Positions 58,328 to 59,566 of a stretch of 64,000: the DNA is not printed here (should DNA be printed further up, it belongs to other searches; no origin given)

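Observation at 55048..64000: Surface-glycosylation island: CDP-hexose pathway fused to a Gtr-type three-component glycosylation module and a Wzm/Wzt exporter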

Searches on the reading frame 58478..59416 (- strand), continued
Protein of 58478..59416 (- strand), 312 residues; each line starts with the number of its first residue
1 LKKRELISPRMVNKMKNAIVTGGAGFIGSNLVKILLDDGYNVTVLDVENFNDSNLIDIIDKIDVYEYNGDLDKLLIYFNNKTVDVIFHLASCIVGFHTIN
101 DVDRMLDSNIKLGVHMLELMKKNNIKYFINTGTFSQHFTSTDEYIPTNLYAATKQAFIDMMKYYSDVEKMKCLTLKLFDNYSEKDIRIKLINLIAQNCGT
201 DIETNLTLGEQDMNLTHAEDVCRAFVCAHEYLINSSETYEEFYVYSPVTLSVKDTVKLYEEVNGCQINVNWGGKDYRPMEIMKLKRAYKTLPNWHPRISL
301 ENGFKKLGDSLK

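Call 22: search_protein_families(library=pfam, proteins=[L009:2742-4076:+, L009:4067-4867:+, L009:4864-5799:+, L009:5796-6707:+, L009:7753-9456:+, L009:9444-9995:+, L006:5985-6542:+, L006:6644-7876:+, L006:7828-9057:+, L014:1107-1673:+], max_evalue=0.001)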
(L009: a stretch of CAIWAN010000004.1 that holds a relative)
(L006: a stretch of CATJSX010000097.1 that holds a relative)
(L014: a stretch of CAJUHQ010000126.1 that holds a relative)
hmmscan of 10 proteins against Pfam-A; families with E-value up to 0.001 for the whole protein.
L009:2742-4076:+ (444 aa): 1 family
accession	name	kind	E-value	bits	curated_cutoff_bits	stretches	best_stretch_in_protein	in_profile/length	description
PF01041.23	DegT_DnrJ_EryC1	-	4.7e-94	316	19.8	1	44-434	4-357/360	DegT/DnrJ/EryC1/StrS aminotransferase family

L009:4067-4867:+ (266 aa): 4 families
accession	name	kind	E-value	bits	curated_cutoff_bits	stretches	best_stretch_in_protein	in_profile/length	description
PF00456.26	Transketolase_N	-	6.2e-40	137.6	22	1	13-261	9-271/334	Transketolase, thiamine diphosphate binding domain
PF13292.11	DXP_synthase_N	-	4.1e-11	43.1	21.2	1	2-179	14-174/274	1-deoxy-D-xylulose-5-phosphate synthase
PF00676.26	E1_dh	-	2.8e-07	30.3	22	1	115-178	101-163/300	Dehydrogenase E1 component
PF02775.26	TPP_enzyme_C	-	0.00021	21.5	21.9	1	113-174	26-81/151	Thiamine pyrophosphate enzyme, C-terminal TPP binding domain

L009:4864-5799:+ (311 aa): 2 families
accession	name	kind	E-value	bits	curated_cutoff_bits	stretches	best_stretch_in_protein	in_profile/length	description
PF02779.29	Transket_pyr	-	2.3e-32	112.5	27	1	1-159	5-170/174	Transketolase, pyrimidine binding domain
PF02780.25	Transketolase_C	-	2.8e-16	60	25.9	1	174-280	1-109/124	Transketolase, C-terminal domain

L009:5796-6707:+ (303 aa): 2 families
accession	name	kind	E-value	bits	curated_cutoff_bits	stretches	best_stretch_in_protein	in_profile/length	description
PF01370.27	Epimerase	-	1.8e-15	57.4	20.9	1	4-224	2-226/240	NAD dependent epimerase/dehydratase family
PF16363.11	GDP_Man_Dehyd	-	7.5e-05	22.8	27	1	64-228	75-242/332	GDP-mannose 4,6 dehydratase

L009:7753-9456:+ (567 aa): 5 families
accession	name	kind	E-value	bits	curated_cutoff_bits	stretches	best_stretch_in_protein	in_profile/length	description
PF00005.33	ABC_tran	-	6.6e-33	114.7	25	1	370-517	1-137/137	ABC transporter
PF02463.25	SMC_N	-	6.9e-11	42.4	40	1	440-561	113-213/220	RecF/RecN/SMC N terminal domain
PF00664.28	ABC_membrane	-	9.5e-11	42.3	28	1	19-281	3-245/274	ABC transporter transmembrane region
PF13304.12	AAA_21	-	3.8e-06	27.6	27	0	490-545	239-298/304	AAA domain, putative AbiEii toxin, Type IV TA system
PF13555.12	AAA_29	-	0.00013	22.1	27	1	380-408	23-50/61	P-loop containing region of AAA domain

L009:9444-9995:+ (183 aa): 1 family
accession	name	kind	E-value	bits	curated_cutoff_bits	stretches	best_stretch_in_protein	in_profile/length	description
PF00908.23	dTDP_sugar_isom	-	2.6e-52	177.4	27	1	5-171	2-167/168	dTDP-4-dehydrorhamnose 3,5-epimerase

L006:5985-6542:+ (185 aa): 1 family
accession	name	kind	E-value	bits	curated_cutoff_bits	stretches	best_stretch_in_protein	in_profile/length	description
PF00908.23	dTDP_sugar_isom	-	1.4e-56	191.2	27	1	5-175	1-166/168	dTDP-4-dehydrorhamnose 3,5-epimerase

L006:6644-7876:+ (410 aa): 7 families
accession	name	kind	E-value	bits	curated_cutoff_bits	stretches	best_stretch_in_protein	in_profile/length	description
PF08484.17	Methyltransf_14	-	7.9e-59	198.5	23.5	1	246-405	1-160/160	C-methyltransferase C-terminal domain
PF08421.16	Methyltransf_13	-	6.2e-22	78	31.3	1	6-67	1-62/62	Putative zinc binding domain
PF13489.12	Methyltransf_23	-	4e-15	56.4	27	1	82-240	3-162/164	Methyltransferase domain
PF08242.18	Methyltransf_12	-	1.5e-09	38.9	30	1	105-195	2-97/98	Methyltransferase domain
PF08241.18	Methyltransf_11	-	4.9e-06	27.5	21.2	1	105-196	2-93/95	Methyltransferase domain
PF13847.12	Methyltransf_31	-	0.00015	21.9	27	1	127-205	41-116/145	Methyltransferase domain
PF13649.12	Methyltransf_25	-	0.00017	22.7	27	1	103-194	1-97/97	Methyltransferase domain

L006:7828-9057:+ (409 aa): 4 families
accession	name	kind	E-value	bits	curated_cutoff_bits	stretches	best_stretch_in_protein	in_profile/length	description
PF13489.12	Methyltransf_23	-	1.3e-18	67.8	27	1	108-259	11-163/164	Methyltransferase domain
PF08484.17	Methyltransf_14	-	1.3e-11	45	23.5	1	294-387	55-148/160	C-methyltransferase C-terminal domain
PF08242.18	Methyltransf_12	-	1.2e-05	26.4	30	1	122-204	1-90/98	Methyltransferase domain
PF08241.18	Methyltransf_11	-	0.00088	20.3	21.2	0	122-203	1-84/95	Methyltransferase domain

L014:1107-1673:+ (188 aa): 1 family
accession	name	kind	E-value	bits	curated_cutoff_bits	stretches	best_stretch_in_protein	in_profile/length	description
PF00908.23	dTDP_sugar_isom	-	1.9e-60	203.8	27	1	9-179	2-167/168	dTDP-4-dehydrorhamnose 3,5-epimerase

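Call 24: find_encoding_contigs(protein=P0133, flank=10000, max_places=3)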
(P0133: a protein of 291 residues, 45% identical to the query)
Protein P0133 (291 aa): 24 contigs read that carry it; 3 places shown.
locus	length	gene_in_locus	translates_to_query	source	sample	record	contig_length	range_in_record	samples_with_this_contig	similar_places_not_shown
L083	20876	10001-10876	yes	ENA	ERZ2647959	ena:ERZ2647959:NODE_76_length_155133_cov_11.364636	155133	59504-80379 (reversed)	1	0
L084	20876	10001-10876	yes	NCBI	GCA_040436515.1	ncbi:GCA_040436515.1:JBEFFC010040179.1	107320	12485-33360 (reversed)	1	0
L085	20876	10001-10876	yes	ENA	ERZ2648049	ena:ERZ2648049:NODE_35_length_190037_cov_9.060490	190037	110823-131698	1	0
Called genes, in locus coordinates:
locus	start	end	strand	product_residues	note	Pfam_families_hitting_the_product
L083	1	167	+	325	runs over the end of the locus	-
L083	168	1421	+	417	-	PF00149:Metallophos, PF12850:Metallophos_2 (faint)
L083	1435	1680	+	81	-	-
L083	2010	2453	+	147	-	PF01541:GIY-YIG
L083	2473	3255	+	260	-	PF00929:RNase_T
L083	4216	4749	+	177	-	-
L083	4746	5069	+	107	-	PF14354:Lar_restr_allev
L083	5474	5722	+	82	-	-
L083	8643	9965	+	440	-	PF01041:DegT_DnrJ_EryC1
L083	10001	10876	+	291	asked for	PF00106:adh_short (faint), PF01073:3Beta_HSD (weak), PF01370:Epimerase, PF04321:RmlD_sub_bind (weak), PF05368:NmrA (weak), PF16363:GDP_Man_Dehyd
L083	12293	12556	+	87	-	-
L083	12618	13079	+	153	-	PF13274:SocA_Panacea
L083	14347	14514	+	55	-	-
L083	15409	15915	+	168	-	PF04308:RNaseH_like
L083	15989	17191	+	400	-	-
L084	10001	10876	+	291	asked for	PF00106:adh_short (faint), PF01073:3Beta_HSD (weak), PF01370:Epimerase, PF04321:RmlD_sub_bind (weak), PF05368:NmrA (weak), PF16363:GDP_Man_Dehyd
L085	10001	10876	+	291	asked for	PF00106:adh_short (faint), PF01073:3Beta_HSD (weak), PF01370:Epimerase, PF04321:RmlD_sub_bind (weak), PF05368:NmrA (weak), PF16363:GDP_Man_Dehyd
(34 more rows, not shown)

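Call 25: find_encoding_contigs(protein=P0128, flank=10000, max_places=2)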
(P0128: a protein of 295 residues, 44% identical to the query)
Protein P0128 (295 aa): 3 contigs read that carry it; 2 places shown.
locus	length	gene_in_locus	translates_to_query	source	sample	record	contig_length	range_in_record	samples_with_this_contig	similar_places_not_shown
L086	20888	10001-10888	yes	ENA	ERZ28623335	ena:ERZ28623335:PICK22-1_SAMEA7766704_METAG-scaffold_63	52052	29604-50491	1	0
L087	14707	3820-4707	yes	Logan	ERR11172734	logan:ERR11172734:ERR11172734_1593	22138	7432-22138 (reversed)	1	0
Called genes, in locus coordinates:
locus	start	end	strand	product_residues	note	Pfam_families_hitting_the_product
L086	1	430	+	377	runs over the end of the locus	-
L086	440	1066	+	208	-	PF00117:GATase, PF07685:GATase_3, PF01174:SNO, PF07722:Peptidase_C26 (weak)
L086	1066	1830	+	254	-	PF00977:His_biosynth, PF01207:Dus (weak), PF03060:NMO (weak)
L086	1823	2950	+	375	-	-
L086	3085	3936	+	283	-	PF00535:Glycos_transf_2 (weak)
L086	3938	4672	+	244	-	PF00535:Glycos_transf_2, PF10111:Glyco_tranf_2_2, PF13641:Glyco_tranf_2_3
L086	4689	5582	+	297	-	PF00535:Glycos_transf_2, PF10111:Glyco_tranf_2_2, PF13641:Glyco_tranf_2_3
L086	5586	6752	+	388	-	PF03721:UDPG_MGDP_dh_N, PF00984:UDPG_MGDP_dh, PF03720:UDPG_MGDP_dh_C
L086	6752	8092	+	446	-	PF00155:Aminotran_1_2 (faint), PF01041:DegT_DnrJ_EryC1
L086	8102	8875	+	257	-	PF00483:NTP_transferase, PF12804:NTP_transf_3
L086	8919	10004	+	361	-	PF04321:RmlD_sub_bind, PF01073:3Beta_HSD (weak), PF01370:Epimerase, PF02719:Polysacc_synt_2, PF16363:GDP_Man_Dehyd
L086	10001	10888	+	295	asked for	PF01073:3Beta_HSD, PF01370:Epimerase, PF02719:Polysacc_synt_2 (weak), PF05368:NmrA (weak), PF07993:NAD_binding_4 (faint), PF16363:GDP_Man_Dehyd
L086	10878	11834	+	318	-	PF00535:Glycos_transf_2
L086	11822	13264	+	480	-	PF01943:Polysacc_synt, PF13440:Polysacc_synt_3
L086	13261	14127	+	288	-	PF00483:NTP_transferase, PF12804:NTP_transf_3 (weak)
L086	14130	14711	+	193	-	PF00908:dTDP_sugar_isom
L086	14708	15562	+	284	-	PF01073:3Beta_HSD, PF01370:Epimerase, PF04321:RmlD_sub_bind, PF16363:GDP_Man_Dehyd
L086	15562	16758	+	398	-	PF01073:3Beta_HSD, PF01370:Epimerase, PF02719:Polysacc_synt_2, PF04321:RmlD_sub_bind (weak), PF07993:NAD_binding_4, PF16363:GDP_Man_Dehyd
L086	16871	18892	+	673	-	PF05043:Mga, PF00874:PRD, PF02302:PTS_IIB (faint), PF00359:PTS_EIIA_2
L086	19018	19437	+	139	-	PF00359:PTS_EIIA_2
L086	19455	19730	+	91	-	PF02302:PTS_IIB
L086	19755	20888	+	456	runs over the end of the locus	PF03611:EIIC-GAT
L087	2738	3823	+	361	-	PF04321:RmlD_sub_bind, PF01073:3Beta_HSD (weak), PF01370:Epimerase, PF02719:Polysacc_synt_2, PF16363:GDP_Man_Dehyd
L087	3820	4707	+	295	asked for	PF01073:3Beta_HSD, PF01370:Epimerase, PF02719:Polysacc_synt_2 (weak), PF05368:NmrA (weak), PF07993:NAD_binding_4 (faint), PF16363:GDP_Man_Dehyd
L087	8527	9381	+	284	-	PF01073:3Beta_HSD, PF01370:Epimerase, PF04321:RmlD_sub_bind, PF16363:GDP_Man_Dehyd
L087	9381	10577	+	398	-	PF01073:3Beta_HSD, PF01370:Epimerase, PF02719:Polysacc_synt_2, PF04321:RmlD_sub_bind (weak), PF07993:NAD_binding_4, PF16363:GDP_Man_Dehyd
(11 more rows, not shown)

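Call 50: find_encoding_contigs(protein=P0122, flank=5000, max_places=2)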
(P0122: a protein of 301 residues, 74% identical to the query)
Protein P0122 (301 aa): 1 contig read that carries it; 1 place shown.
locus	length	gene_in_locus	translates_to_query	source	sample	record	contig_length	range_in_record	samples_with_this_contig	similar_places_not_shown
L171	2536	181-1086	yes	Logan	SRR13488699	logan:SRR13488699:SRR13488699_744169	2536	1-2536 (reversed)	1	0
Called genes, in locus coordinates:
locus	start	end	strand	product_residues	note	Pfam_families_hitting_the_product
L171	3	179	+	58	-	?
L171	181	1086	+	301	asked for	PF01073:3Beta_HSD, PF01370:Epimerase, PF16363:GDP_Man_Dehyd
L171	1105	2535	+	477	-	?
